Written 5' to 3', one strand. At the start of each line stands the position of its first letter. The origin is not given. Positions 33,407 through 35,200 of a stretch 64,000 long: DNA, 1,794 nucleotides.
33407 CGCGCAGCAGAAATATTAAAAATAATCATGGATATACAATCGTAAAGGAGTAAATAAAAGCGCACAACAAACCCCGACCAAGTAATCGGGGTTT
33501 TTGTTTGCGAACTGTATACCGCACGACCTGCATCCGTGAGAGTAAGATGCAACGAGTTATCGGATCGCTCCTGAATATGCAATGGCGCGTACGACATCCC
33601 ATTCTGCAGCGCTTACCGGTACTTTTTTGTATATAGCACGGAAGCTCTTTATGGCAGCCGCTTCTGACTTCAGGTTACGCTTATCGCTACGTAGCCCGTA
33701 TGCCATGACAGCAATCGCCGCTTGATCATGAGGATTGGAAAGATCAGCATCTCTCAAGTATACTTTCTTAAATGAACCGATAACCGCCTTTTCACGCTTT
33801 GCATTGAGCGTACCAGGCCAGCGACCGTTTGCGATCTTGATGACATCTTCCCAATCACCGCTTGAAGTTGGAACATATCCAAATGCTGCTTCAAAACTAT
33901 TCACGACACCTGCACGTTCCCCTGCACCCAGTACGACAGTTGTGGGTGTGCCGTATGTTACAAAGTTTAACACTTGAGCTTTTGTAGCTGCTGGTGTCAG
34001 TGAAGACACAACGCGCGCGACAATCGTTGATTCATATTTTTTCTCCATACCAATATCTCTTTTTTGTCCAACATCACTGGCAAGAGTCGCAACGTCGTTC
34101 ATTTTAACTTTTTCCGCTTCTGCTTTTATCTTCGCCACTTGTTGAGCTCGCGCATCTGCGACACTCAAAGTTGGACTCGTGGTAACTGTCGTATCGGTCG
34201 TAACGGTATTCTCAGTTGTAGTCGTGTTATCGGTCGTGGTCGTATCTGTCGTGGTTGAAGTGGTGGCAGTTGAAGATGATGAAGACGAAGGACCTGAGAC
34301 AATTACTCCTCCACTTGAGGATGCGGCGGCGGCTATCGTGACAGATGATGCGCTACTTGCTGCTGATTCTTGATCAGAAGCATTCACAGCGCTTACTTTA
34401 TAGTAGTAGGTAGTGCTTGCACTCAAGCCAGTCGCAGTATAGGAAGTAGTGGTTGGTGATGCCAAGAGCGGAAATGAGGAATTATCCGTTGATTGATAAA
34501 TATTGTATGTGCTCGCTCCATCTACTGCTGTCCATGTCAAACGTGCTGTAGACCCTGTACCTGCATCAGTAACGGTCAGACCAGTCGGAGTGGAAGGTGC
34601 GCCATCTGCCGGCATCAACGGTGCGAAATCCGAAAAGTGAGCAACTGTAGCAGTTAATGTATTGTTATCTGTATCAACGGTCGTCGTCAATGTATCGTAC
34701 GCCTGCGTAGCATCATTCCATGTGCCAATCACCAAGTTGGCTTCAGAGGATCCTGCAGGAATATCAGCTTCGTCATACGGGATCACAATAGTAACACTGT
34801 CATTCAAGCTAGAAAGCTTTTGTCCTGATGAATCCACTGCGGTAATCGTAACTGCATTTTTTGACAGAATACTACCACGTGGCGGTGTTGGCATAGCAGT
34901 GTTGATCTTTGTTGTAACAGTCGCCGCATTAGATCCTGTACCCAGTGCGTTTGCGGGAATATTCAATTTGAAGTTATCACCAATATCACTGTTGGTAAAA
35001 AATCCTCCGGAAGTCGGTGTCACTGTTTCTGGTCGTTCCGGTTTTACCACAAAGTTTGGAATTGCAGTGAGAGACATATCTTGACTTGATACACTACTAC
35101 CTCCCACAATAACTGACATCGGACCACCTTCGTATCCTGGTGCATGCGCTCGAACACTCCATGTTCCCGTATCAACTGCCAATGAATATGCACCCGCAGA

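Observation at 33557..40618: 2353-aa S-layer-like giant protein built from Big_5-like, CarbopepD_reg-like and FN3 modules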

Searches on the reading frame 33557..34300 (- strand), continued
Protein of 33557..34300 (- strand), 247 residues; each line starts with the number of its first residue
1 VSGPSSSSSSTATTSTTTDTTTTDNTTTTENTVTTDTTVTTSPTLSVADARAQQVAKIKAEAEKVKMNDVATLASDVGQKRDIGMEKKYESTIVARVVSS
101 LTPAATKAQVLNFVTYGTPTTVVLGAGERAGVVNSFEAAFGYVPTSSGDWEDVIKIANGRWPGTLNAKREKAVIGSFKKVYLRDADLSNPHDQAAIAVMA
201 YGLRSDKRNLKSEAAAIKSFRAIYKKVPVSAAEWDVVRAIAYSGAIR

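Call 79: fold_search(model_id=the predicted structure, library=viral)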
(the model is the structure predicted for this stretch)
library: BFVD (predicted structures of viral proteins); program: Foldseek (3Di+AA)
matches with E <= 10: 46; with E <= 0.001: 0
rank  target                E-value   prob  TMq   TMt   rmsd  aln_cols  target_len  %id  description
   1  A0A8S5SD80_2          8.3e-01  0.14  0.22  0.05  15.4       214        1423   14  Minor tail protein [Siphoviridae sp. ctnpt50]
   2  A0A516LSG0            8.7e-01  0.25  0.28  0.17  10.7       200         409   15  (no name in the UniProt tables at hand)
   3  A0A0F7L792            1.5e+00  0.20  0.31  0.14  13.3       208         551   15  Uncharacterized protein [uncultured marine virus]
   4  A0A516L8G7            1.7e+00  0.09  0.23  0.09  18.4       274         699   12  (no name in the UniProt tables at hand)
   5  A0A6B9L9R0            2.0e+00  0.09  0.24  0.07  16.5       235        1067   13  Tail tape measure protein [Flavobacterium phage vB_FspS_hattifnatt9-1]
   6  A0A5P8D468            2.4e+00  0.02  0.11  0.11  18.8       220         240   11  DUF7217 domain-containing protein [Pectobacterium phage Wc4]
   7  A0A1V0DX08            2.7e+00  0.12  0.28  0.12  14.2       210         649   11  Tape measure protein [Synechococcus virus S-ESS1]
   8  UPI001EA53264         3.0e+00  0.08  0.27  0.09  14.6       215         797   14  (no name look-up for this kind of identifier)
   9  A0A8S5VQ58            3.3e+00  0.05  0.19  0.16  17.3       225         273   12  (no name in the UniProt tables at hand)
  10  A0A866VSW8            3.3e+00  0.03  0.16  0.12  18.3       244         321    9  G protein-coupled receptor-4A [Elephant endotheliotropic herpesvirus 3A]
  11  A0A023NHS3            3.5e+00  0.06  0.24  0.06  20.3       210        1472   14  (no name in the UniProt tables at hand)
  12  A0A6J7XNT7            3.5e+00  0.04  0.18  0.09  13.9       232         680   17  DUF4214 domain-containing protein (Fragment) [uncultured Caudovirales phage]
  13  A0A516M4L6            3.8e+00  0.08  0.28  0.10  19.1       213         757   14  (no name in the UniProt tables at hand)
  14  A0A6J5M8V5            4.0e+00  0.04  0.22  0.07  18.6       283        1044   13  Uncharacterized protein [uncultured Caudovirales phage]
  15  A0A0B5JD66            4.0e+00  0.02  0.14  0.12  17.2       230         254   15  Uncharacterized protein [Pandoravirus inopinatum]
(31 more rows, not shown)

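Call 90: search_protein_families(library=pfam, alignment_id=A1, max_evalue=1)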
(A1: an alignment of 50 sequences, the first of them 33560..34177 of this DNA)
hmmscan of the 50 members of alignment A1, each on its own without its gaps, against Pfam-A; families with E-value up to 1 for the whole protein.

A. member 1, window:33560-34177:- (206 aa): 1 family
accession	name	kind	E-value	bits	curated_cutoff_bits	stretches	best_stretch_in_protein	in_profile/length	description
PF25471.1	TM_PetC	-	0.16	12.3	37.1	1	61-85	4-28/48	Iron-sulfur subunit PetC transmembrane anchor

B. families by the number of members that match (of 50 scanned): 33 families (the first 25 are shown)
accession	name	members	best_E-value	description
PF21545.3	T7SS_EccA1_N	2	0.0046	T7SS, ESX-1 secretion system protein EccA1, N-terminal domain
PF05002.20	SGS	2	0.022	SGS domain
PF15254.11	CCDC14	2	0.029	Coiled-coil domain-containing protein 14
PF18065.6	PatG_C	1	0.0092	PatG C-terminal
PF14486.12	DUF4432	1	0.012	Domain of unknown function (DUF4432)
PF16191.10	E1_4HB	1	0.015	Ubiquitin-activating enzyme E1 four-helix bundle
PF24909.1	vWA_SIBA-E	1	0.017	Integrin beta-like protein A-E, vWA-like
PF16752.10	TBCC_N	1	0.021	Tubulin-specific chaperone C N-terminal domain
PF15790.10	EP400_N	1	0.028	E1A-binding protein p400, N-terminal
PF22043.2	DUF6935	1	0.031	Domain of unknown function (DUF6935)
PF00125.30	Histone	1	0.036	Core histone H2A/H2B/H3/H4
PF20225.4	DUF6584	1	0.064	Family of unknown function (DUF6584)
PF15129.11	ALKL1_2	1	0.074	ALK and LTK ligand 1/2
PF18383.6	IFT81_CH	1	0.097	Intraflagellar transport 81 calponin homology domain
PF05199.19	GMC_oxred_C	1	0.097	GMC oxidoreductase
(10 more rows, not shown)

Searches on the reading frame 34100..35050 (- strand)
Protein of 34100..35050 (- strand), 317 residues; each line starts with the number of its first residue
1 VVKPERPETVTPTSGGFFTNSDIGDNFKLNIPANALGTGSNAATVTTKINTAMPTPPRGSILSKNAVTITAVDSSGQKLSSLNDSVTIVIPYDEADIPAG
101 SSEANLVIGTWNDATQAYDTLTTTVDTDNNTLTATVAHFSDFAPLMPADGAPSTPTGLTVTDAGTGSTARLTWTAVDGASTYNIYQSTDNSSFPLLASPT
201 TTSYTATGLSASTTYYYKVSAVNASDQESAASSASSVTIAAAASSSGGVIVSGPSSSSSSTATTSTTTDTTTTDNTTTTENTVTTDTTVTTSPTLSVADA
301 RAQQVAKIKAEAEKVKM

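Call 15: search_protein_families(library=pfam, proteins=[window:34100-35050:-], max_evalue=1)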
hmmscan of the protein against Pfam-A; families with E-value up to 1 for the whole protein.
window:34100-35050:- (317 aa): 7 families
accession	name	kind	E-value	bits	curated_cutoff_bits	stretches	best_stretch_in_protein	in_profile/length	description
PF00041.27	fn3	-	1.6e-08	35.1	25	1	153-231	1-80/84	Fibronectin type III domain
PF21910.2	GH85_C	-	6.4e-05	23.8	27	1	166-233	16-88/95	GH85 endohexosaminidases, C-terminal domain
PF16656.11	Pur_ac_phosph_N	-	0.0083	17.1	30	1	170-227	29-88/93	Purple acid Phosphatase, N-terminal domain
PF10179.15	NDNF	-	0.012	16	27.3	1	198-236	85-123/127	Neuron-derived neurotrophic factor, first Fn(III) domain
PF25788.1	Ig_Rha78A_N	-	0.016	15.9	27.4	1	201-240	63-102/105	Rha78A-like, N-terminal immunoglobulin domain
PF22028.2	DUF6934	-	0.069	13.6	27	1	83-138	24-76/145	Family of unknown function (DUF6934)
PF11817.14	Foie-gras_1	-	0.11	12.6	23.3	1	202-284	91-154/257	Foie gras liver health family 1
